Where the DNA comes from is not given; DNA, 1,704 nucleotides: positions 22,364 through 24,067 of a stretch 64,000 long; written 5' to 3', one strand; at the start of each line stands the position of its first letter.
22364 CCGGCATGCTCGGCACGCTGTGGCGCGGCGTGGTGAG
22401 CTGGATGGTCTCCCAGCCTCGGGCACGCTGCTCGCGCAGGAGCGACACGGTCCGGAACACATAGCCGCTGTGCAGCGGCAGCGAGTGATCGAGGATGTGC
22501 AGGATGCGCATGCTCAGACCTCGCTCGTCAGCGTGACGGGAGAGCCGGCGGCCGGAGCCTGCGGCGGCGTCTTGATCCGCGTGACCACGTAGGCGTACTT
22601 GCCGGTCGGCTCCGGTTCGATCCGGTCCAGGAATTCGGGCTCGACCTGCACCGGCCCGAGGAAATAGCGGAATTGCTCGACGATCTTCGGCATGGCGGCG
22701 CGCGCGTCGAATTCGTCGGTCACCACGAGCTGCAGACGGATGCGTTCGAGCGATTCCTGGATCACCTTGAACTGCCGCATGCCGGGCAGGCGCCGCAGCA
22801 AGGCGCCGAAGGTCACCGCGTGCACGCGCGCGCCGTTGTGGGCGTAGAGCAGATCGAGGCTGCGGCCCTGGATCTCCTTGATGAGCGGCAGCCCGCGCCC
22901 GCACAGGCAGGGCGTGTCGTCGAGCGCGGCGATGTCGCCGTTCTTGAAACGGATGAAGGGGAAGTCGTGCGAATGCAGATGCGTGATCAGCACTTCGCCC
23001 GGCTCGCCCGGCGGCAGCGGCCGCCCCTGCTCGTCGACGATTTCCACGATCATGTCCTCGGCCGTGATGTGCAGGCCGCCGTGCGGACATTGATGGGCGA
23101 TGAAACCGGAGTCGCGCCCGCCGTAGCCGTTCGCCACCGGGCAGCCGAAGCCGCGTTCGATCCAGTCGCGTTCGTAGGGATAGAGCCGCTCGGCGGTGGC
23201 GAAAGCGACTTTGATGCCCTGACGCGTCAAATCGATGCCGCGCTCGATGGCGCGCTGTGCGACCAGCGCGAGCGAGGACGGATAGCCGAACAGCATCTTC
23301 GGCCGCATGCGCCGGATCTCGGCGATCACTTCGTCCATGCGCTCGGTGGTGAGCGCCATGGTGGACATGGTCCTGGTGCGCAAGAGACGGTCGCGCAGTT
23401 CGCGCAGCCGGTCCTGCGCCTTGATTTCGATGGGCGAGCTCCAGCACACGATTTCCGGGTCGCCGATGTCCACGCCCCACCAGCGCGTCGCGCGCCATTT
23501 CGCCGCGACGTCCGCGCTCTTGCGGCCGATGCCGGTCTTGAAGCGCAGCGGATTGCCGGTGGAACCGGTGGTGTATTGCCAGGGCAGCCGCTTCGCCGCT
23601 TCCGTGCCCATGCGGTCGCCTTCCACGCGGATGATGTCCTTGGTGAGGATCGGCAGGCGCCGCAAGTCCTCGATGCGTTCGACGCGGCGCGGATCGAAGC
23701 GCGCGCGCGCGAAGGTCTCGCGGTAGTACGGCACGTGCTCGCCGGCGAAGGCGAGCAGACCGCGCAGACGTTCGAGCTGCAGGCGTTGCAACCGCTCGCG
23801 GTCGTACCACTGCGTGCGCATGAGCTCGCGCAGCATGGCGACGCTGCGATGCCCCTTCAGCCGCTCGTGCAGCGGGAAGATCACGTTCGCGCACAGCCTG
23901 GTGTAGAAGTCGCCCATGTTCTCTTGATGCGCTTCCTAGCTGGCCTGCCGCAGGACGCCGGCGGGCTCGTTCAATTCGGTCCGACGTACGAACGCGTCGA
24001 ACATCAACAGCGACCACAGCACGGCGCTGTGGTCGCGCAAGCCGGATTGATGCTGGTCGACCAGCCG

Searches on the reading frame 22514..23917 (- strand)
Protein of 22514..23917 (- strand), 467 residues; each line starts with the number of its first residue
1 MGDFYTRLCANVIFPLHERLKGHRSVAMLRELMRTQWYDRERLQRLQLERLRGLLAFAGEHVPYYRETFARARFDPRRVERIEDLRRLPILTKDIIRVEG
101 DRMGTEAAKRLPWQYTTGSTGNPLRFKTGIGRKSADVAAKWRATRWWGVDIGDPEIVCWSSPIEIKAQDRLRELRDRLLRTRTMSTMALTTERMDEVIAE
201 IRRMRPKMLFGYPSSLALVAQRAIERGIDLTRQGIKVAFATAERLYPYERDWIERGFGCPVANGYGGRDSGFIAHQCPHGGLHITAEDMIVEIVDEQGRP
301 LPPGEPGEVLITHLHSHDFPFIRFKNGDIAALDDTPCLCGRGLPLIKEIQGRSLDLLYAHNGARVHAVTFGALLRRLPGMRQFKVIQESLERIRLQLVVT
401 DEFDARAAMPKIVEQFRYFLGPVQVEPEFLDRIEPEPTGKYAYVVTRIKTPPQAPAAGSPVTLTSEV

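Call 54: search_protein_families(library=ncbifam, proteins=[window:22514-23917:-], max_evalue=1)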
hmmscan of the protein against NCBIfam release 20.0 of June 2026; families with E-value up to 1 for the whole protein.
window:22514-23917:- (467 aa): 13 families
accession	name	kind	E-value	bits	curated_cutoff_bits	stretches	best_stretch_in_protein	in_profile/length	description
NF045666.1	DVU1553_fam_AMP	equivalog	1.6e-40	139.2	300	2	179-352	156-330/331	DVU_1553 family AMP-dependent CoA ligase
NF053551.1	FlxY_rubin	equivalog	5.8e-32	110.9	520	2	200-418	163-389/424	flexirubin biosynthesis putative acyl-CoA ligase FlxY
NF041878.1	paak_haloarch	equivalog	5.6e-29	101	700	2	206-359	173-331/427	phenylacetate--CoA ligase PaaK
TIGR02155.1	PA_CoA_ligase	equivalog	1.6e-21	76.4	646.3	2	188-358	150-322/422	phenylacetate--CoA ligase PaaK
TIGR02304.1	aden_form_hyp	equivalog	1.1e-19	70.7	251.9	2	192-401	174-379/430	F390 synthetase-related protein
NF041217.1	BagE_FevW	exception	2.3e-16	59.8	800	1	212-400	170-359/424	bagremycin/ferroverdin synthetase BagE/FevW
TIGR03335.1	F390_ftsA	equivalog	5e-15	55.1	458.7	1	39-316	10-288/445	coenzyme F390 synthetase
NF004114.0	PRK05605.1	equivalog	0.00012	20.5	766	1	188-311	295-424/575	long-chain-fatty-acid--CoA ligase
NF004808.0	PRK06155.1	equivalog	0.00033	19.1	722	1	236-313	297-376/542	ATP-dependent acyl-CoA ligase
TIGR02262.1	benz_CoA_lig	subfamily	0.039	12.7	375.25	1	107-312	160-362/508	benzoate-CoA ligase family protein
NF004229.0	PRK05677.1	subfamily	0.051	12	879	1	220-311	315-409/563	long-chain-fatty-acid--CoA ligase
NF009139.0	PRK12492.1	equivalog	0.23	9.8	1018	1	253-311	353-417/562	long-chain-fatty-acid--CoA ligase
TIGR01734.1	D-ala-DACP-lig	equivalog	0.49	8.9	559.85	1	285-312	322-349/504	D-alanine--poly(phosphoribitol) ligase subunit DltA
